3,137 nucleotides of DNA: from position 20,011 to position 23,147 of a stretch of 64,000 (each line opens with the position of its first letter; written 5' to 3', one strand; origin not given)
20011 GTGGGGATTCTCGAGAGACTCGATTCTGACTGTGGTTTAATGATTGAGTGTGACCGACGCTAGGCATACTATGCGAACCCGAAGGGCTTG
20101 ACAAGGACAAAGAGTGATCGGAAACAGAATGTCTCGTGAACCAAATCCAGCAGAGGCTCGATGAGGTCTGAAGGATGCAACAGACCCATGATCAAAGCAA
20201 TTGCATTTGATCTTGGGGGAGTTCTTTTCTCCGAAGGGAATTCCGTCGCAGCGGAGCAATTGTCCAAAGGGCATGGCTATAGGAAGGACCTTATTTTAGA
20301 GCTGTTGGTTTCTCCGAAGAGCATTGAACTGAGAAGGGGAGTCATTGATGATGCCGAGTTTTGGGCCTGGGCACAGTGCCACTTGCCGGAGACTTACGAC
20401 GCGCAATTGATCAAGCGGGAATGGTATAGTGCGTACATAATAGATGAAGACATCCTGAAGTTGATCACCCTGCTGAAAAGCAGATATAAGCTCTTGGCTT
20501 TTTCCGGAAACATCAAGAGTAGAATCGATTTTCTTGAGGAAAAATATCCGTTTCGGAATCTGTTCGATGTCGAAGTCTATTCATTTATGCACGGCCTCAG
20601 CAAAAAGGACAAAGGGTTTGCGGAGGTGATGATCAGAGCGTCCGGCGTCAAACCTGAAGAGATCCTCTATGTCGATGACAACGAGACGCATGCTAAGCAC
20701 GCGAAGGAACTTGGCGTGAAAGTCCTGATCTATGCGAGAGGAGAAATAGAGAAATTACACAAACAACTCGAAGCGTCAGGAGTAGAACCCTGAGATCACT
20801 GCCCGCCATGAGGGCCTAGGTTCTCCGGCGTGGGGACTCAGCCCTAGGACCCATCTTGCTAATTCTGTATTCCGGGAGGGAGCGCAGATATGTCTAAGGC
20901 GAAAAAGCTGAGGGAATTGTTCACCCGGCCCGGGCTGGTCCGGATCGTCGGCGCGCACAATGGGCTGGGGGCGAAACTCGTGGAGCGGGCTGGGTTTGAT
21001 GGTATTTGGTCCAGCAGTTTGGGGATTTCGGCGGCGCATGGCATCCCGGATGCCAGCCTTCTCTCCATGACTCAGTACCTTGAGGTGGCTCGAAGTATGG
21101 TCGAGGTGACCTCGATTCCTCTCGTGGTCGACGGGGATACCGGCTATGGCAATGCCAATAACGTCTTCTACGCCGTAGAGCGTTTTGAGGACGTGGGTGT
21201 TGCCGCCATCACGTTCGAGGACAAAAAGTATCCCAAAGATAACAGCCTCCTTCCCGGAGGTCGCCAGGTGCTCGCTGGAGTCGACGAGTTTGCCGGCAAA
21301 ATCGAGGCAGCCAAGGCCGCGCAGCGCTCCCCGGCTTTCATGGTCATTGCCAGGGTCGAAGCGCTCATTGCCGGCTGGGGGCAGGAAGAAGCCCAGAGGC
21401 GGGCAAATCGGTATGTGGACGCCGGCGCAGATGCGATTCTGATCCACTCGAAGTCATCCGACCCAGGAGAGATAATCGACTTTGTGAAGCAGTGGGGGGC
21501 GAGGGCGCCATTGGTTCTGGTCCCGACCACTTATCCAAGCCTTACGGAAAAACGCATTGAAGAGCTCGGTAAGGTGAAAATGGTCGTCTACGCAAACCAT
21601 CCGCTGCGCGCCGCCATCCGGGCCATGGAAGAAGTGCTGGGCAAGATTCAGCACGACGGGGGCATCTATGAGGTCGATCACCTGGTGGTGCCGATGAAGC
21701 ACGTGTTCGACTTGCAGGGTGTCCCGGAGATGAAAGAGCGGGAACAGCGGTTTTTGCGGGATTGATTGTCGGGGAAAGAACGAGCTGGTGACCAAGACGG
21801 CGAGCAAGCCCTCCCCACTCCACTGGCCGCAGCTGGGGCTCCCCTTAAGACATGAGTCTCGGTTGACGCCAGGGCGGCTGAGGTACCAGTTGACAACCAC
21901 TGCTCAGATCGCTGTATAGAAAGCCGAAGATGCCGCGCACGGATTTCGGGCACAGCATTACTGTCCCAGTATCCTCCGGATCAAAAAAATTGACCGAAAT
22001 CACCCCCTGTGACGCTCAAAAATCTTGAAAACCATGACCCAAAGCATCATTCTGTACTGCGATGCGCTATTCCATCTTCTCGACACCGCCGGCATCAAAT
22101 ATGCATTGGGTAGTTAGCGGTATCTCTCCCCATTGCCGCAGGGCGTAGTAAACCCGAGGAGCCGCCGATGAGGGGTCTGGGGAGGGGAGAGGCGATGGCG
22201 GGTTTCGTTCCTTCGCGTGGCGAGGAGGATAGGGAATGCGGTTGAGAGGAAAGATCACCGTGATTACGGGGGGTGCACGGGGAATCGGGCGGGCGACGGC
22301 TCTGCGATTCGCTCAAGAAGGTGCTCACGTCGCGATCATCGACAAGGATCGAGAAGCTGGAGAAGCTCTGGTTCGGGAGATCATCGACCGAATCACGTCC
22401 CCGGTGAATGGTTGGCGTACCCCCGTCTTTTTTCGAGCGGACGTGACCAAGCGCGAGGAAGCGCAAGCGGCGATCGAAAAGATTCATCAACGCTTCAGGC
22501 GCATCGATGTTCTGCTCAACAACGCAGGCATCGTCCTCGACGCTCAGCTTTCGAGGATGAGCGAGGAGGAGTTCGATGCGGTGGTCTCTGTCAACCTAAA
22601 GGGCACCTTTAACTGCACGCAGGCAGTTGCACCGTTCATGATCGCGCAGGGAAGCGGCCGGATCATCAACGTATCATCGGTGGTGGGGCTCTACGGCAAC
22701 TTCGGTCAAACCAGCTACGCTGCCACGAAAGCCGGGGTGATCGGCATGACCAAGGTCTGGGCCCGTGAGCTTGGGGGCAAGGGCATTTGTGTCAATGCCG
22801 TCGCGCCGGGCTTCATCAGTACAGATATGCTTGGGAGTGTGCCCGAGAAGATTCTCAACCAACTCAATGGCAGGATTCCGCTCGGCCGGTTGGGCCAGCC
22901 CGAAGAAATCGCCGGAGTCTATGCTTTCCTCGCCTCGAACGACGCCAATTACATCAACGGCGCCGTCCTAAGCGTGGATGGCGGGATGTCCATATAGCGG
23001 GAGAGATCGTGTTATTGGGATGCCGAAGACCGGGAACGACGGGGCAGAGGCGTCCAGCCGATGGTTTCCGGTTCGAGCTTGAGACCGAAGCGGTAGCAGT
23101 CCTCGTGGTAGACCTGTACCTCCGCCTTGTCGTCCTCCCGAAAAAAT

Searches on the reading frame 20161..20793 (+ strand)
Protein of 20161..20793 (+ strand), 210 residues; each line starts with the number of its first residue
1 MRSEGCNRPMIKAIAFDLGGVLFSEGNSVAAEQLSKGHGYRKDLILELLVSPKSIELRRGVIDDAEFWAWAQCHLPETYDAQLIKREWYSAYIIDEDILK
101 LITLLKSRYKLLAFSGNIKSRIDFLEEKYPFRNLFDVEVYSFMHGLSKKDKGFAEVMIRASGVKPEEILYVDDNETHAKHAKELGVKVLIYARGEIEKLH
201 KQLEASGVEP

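Call 70: search_protein_families(library=ncbifam, proteins=[window:20161-20793:+], max_evalue=0.00001)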
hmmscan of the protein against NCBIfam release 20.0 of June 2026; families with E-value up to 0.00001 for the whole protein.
window:20161-20793:+ (210 aa): 2 families
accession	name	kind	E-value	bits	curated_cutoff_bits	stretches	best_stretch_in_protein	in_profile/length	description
TIGR02247.1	HAD-1A3-hyp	subfamily_domain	1.7e-12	47.5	125.4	1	11-191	2-195/211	epoxide hydrolase N-terminal domain-like phosphatase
TIGR01509.1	HAD-SF-IA-v3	subfamily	3.9e-08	33.6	29.4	1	127-190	92-153/154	HAD-IA family hydrolase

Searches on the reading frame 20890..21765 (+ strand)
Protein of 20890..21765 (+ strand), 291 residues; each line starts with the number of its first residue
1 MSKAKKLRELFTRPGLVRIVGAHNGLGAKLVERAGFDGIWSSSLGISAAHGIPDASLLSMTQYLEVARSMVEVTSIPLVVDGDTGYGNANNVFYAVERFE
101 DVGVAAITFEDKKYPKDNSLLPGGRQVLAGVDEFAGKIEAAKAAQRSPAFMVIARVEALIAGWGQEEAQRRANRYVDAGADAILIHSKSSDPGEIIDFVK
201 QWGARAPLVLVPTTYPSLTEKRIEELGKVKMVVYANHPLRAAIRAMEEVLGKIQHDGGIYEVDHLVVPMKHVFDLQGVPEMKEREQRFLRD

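Call 70: search_protein_families(library=ncbifam, proteins=[window:20890-21765:+], max_evalue=0.00001)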
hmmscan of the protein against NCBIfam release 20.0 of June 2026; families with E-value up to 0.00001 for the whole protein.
window:20890-21765:+ (291 aa): 6 families
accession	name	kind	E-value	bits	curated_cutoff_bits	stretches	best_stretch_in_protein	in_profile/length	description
TIGR02321.1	Pphn_pyruv_hyd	equivalog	1.4e-97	326.3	374.4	1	1-290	1-290/290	phosphonopyruvate hydrolase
TIGR02320.1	PEP_mutase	equivalog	5.6e-94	314.3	319.55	1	7-277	1-281/284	phosphoenolpyruvate mutase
TIGR02317.1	prpB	equivalog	2.1e-47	161.7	354.4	1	4-286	2-280/285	methylisocitrate lyase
NF008455.0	PRK11320.1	equivalog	2.5e-35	122.1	353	1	2-262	6-263/295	methylisocitrate lyase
TIGR02319.1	CPEP_Pphonmut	equivalog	1.9e-33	115.9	420.05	1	2-291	3-292/294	carboxyvinyl-carboxyphosphonate phosphorylmutase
NF011645.0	PRK15063.1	equivalog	3.5e-06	26.1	562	0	75-178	147-251/430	isocitrate lyase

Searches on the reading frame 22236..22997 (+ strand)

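Call 70: search_protein_families(library=ncbifam, proteins=[window:22236-22997:+], max_evalue=0.00001)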
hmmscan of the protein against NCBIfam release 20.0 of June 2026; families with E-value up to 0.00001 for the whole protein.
window:22236-22997:+ (253 aa): 230 families (the best 25 are shown)
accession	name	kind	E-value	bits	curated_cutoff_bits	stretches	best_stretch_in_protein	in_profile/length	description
TIGR01830.1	3oxo_ACP_reduc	equivalog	1.5e-87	293.3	297.75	1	9-251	2-238/239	3-oxoacyl-[acyl-carrier-protein] reductase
NF004198.0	PRK05653.1-3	equivalog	2.1e-84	282.9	296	1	3-253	5-248/248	3-oxoacyl-ACP reductase FabG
NF004197.0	PRK05653.1-1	equivalog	2.8e-77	259.7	332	1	2-252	4-247/249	3-oxoacyl-ACP reductase FabG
NF009466.0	PRK12826.1-2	subfamily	5.4e-74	248.8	222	1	6-252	4-245/248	3-oxoacyl-ACP reductase FabG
TIGR01829.1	AcAcCoA_reduct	subfamily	1e-70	238.1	302.1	1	6-251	1-240/242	acetoacetyl-CoA reductase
NF009464.0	PRK12824.1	subfamily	6.3e-70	235.6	269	1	6-251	3-242/245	3-oxoacyl-ACP reductase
NF005559.1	PRK07231.1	subfamily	2.8e-69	233.4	215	1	2-252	1-248/249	glucose 1-dehydrogenase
NF052558.1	MBtsdlDhBudC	equivalog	2.5e-68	230.4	270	1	4-252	2-242/250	meso-2,3-butanediol dehydrogenase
NF006072.0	PRK08217.1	subfamily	4.1e-67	226.6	298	1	1-252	1-252/253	3-ketoacyl-(acyl-carrier-protein) reductase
NF004818.0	PRK06172.1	equivalog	6.9e-67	225.4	336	1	1-251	3-250/253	SDR family oxidoreductase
NF004791.0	PRK06138.1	equivalog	6e-66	222.3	312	1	1-253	1-251/252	SDR family oxidoreductase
NF004199.0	PRK05653.1-4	equivalog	1.5e-64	217.9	301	1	1-252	1-246/247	3-oxoacyl-ACP reductase FabG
NF009468.0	PRK12826.1-4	equivalog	1e-62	212.2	318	1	2-251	4-247/256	SDR family oxidoreductase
NF009546.0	PRK12935.1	equivalog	1.2e-62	211.7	418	1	2-251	3-245/247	acetoacetyl-CoA reductase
NF053542.1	FlxB_rubin_SDR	equivalog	3.4e-62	210.3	340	1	6-251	1-239/239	flexirubin biosynthesis SDR family reductase FlxB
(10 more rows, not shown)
